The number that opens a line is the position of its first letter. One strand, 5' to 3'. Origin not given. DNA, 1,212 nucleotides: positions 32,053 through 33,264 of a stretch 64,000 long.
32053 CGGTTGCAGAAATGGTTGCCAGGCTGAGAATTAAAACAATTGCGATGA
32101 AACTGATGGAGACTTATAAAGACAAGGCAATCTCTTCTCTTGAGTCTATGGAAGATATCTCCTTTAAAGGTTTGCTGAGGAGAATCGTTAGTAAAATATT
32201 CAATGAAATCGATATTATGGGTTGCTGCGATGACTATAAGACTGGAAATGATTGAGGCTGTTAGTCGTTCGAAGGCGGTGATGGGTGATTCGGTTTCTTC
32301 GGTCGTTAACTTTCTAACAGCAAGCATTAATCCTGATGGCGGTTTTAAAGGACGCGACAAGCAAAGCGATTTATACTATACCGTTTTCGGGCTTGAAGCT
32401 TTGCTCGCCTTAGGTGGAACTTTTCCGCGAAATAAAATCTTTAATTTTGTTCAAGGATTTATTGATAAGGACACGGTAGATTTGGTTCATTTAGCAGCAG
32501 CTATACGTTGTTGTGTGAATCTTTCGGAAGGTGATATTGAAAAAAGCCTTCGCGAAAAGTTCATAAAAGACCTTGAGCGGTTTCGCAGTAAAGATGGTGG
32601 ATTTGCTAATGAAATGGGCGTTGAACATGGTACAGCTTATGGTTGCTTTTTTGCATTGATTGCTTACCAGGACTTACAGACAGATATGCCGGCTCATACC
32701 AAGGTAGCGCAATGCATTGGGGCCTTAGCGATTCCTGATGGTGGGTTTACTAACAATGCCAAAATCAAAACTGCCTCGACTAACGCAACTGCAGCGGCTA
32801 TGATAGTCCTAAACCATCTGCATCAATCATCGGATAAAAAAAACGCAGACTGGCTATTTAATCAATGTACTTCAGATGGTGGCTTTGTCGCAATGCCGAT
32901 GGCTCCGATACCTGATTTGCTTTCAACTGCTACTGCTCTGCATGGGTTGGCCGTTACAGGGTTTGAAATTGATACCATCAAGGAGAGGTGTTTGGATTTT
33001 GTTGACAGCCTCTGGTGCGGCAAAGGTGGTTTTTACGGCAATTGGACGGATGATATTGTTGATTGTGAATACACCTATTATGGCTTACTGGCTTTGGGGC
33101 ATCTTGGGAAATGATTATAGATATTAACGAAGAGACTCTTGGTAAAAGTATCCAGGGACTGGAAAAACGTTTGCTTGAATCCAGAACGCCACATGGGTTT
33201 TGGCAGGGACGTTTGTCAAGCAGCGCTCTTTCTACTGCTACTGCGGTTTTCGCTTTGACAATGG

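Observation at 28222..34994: Non-canonical terpenoid block: ferredoxin, B12-radical-SAM, Cys-domain-polyprenyl synthase fusion, a small alpha/alpha-toroid protein and an SHC-like cyclase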

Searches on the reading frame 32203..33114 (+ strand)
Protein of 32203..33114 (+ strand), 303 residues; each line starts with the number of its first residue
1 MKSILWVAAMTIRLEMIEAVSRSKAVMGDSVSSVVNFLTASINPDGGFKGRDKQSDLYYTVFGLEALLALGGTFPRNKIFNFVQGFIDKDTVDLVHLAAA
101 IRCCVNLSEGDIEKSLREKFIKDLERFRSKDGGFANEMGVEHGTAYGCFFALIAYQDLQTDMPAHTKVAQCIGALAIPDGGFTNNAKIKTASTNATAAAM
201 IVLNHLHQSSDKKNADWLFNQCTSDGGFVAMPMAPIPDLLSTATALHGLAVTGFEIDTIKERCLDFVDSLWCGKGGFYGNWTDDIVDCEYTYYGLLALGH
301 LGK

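Call 4: search_protein_families(library=pfam, proteins=[window:32203-33114:+], max_evalue=0.01)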
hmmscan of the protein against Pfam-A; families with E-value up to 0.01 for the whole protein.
window:32203-33114:+ (303 aa): 2 families
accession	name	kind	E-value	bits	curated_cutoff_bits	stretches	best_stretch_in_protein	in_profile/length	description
PF00432.27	Prenyltrans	-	3.1e-16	60.1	26.5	3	107-232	42-171/304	Prenyltransferase alpha-alpha toroid domain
PF13243.12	SQHop_cyclase_C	-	0.00037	20.1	26.1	0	84-187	131-231/319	Squalene-hopene cyclase C-terminal domain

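Call 5: search_protein_families(library=ncbifam, proteins=[window:32203-33114:+], max_evalue=0.01)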
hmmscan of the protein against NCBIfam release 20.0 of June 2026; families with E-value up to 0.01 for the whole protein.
window:32203-33114:+ (303 aa): 2 families
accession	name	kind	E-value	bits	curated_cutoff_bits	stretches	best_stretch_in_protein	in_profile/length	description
NF053823.1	SCO2321_fam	equivalog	3e-05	23.1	300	1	189-260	97-169/405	SCO2321 family membrane protein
TIGR01787.1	squalene_cyclas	subfamily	0.0076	14.9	322.7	0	15-74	445-504/622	squalene/oxidosqualene cyclases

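Call 24: search_solved_structures(query=window:32203-33114:+, max_evalue=1, show_alignments=1)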
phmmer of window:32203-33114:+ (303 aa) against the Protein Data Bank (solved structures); distinct sequences matched with E-value up to 1: 10.
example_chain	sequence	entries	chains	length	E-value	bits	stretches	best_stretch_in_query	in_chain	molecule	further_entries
3pz1_B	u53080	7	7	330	0.0012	21.1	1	121-302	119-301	Geranylgeranyl transferase type-2 subunit beta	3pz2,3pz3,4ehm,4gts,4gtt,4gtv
1dce_B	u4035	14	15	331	0.0012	21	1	121-302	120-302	PROTEIN (RAB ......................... BETA SUBUNIT) | RAB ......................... BETA SUBUNIT | Geranylgeranyl transferase type-2 subunit beta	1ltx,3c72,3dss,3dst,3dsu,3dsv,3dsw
6o60_B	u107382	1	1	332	0.0015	20.8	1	122-302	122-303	Geranylgeranyl transferase type-2 subunit beta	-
6j6x_B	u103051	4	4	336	0.0015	20.7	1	122-302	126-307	Geranylgeranyl transferase type-2 subunit beta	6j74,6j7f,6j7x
7xqz_A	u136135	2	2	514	0.019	17.1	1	127-298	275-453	SQHop_cyclase_C domain-containing protein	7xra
8zg0_A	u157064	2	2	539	0.026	16.7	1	127-298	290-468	Squalene cyclase C-terminal domain-containing protein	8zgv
7xr7_A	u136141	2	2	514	0.027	16.6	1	127-298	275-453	SQHop_cyclase_C domain-containing protein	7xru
8zg1_A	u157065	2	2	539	0.03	16.5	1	127-297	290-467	Squalene cyclase C-terminal domain-containing protein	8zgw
7xq4_A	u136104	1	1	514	0.036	16.2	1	127-298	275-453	SQHop_cyclase_C domain-containing protein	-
8zg5_A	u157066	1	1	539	0.039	16.1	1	127-298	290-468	Squalene cyclase C-terminal domain-containing protein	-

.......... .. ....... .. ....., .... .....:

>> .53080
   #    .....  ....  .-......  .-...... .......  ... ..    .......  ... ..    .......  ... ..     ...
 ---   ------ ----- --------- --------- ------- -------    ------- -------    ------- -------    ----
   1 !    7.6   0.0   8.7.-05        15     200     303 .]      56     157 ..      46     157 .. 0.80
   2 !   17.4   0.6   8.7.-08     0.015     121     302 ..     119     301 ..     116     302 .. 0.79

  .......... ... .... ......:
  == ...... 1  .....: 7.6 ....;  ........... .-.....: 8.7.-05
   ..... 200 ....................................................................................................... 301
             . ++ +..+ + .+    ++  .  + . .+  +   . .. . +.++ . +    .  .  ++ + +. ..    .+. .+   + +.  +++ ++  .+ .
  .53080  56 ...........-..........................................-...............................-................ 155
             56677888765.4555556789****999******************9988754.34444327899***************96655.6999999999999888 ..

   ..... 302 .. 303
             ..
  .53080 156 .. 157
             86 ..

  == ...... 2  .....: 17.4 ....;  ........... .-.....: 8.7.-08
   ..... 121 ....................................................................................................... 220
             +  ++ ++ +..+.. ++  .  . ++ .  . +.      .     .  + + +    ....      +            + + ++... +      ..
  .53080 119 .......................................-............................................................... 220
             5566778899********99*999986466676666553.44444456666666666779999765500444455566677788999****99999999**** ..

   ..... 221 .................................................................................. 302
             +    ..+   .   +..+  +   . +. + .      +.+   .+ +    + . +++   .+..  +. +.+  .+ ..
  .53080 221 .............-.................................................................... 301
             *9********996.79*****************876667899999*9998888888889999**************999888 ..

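Call 63: search_solved_structures(query=A4, max_evalue=0.01, show_alignments=2)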
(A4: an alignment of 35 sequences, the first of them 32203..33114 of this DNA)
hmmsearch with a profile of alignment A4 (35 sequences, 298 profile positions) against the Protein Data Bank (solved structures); distinct sequences matched with E-value up to 0.01: 31.
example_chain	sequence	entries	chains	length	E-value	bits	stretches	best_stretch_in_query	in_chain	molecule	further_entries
1n94_B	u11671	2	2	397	3e-10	43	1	99-293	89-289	Protein farnesyltransferase beta subunit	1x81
1nl4_B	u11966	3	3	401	3.1e-10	42.9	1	99-293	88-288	Protein farnesyltransferase beta subunit | Farnesyltransferase subunit beta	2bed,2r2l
1ft2_B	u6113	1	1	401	3.1e-10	42.9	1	99-293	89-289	PROTEIN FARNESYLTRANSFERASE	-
1n95_B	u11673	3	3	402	3.2e-10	42.9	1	99-293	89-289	Protein farnesyltransferase beta subunit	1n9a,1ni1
3pz4_B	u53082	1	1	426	3.9e-10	42.6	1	99-293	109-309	Protein farnesyltransferase subunit beta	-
1o1r_B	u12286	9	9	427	4e-10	42.6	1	99-293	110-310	Protein farnesyltransferase beta subunit | Protein farnesyltransferase subunit beta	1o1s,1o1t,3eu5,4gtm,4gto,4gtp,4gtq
1d8d_B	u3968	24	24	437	4.3e-10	42.5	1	99-293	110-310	farnesyltransferase (beta subunit) | PROTEIN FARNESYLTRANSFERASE | PROTEIN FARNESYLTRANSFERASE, BETA SUBUNIT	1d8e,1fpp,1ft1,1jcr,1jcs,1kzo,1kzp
2zir_B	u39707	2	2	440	4.4e-10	42.4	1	99-293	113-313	Protein farnesyltransferase subunit beta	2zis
2h6h_B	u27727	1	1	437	5.2e-10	42.2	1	99-293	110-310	Protein farnesyltransferase beta subunit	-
2h6i_B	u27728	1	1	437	5.3e-10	42.2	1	100-293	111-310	Protein farnesyltransferase beta subunit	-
3pz1_B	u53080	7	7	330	2.2e-09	40.2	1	197-294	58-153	Geranylgeranyl transferase type-2 subunit beta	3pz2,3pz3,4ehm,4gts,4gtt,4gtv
1dce_B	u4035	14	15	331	2.2e-09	40.1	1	197-294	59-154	PROTEIN (RAB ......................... BETA SUBUNIT) | RAB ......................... BETA SUBUNIT | Geranylgeranyl transferase type-2 subunit beta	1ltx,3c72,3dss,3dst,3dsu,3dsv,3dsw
1jcq_B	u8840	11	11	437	2.8e-09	39.8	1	99-293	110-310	PROTEIN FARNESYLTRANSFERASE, BETA SUBUNIT | protein farnesyltransferase beta subunit | Protein farnesyltransferase subunit beta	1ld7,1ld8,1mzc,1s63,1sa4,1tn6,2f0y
2h6g_B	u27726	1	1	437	2.9e-09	39.7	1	100-293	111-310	Protein farnesyltransferase beta subunit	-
6o60_B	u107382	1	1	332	5.9e-09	38.7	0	197-294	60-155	Geranylgeranyl transferase type-2 subunit beta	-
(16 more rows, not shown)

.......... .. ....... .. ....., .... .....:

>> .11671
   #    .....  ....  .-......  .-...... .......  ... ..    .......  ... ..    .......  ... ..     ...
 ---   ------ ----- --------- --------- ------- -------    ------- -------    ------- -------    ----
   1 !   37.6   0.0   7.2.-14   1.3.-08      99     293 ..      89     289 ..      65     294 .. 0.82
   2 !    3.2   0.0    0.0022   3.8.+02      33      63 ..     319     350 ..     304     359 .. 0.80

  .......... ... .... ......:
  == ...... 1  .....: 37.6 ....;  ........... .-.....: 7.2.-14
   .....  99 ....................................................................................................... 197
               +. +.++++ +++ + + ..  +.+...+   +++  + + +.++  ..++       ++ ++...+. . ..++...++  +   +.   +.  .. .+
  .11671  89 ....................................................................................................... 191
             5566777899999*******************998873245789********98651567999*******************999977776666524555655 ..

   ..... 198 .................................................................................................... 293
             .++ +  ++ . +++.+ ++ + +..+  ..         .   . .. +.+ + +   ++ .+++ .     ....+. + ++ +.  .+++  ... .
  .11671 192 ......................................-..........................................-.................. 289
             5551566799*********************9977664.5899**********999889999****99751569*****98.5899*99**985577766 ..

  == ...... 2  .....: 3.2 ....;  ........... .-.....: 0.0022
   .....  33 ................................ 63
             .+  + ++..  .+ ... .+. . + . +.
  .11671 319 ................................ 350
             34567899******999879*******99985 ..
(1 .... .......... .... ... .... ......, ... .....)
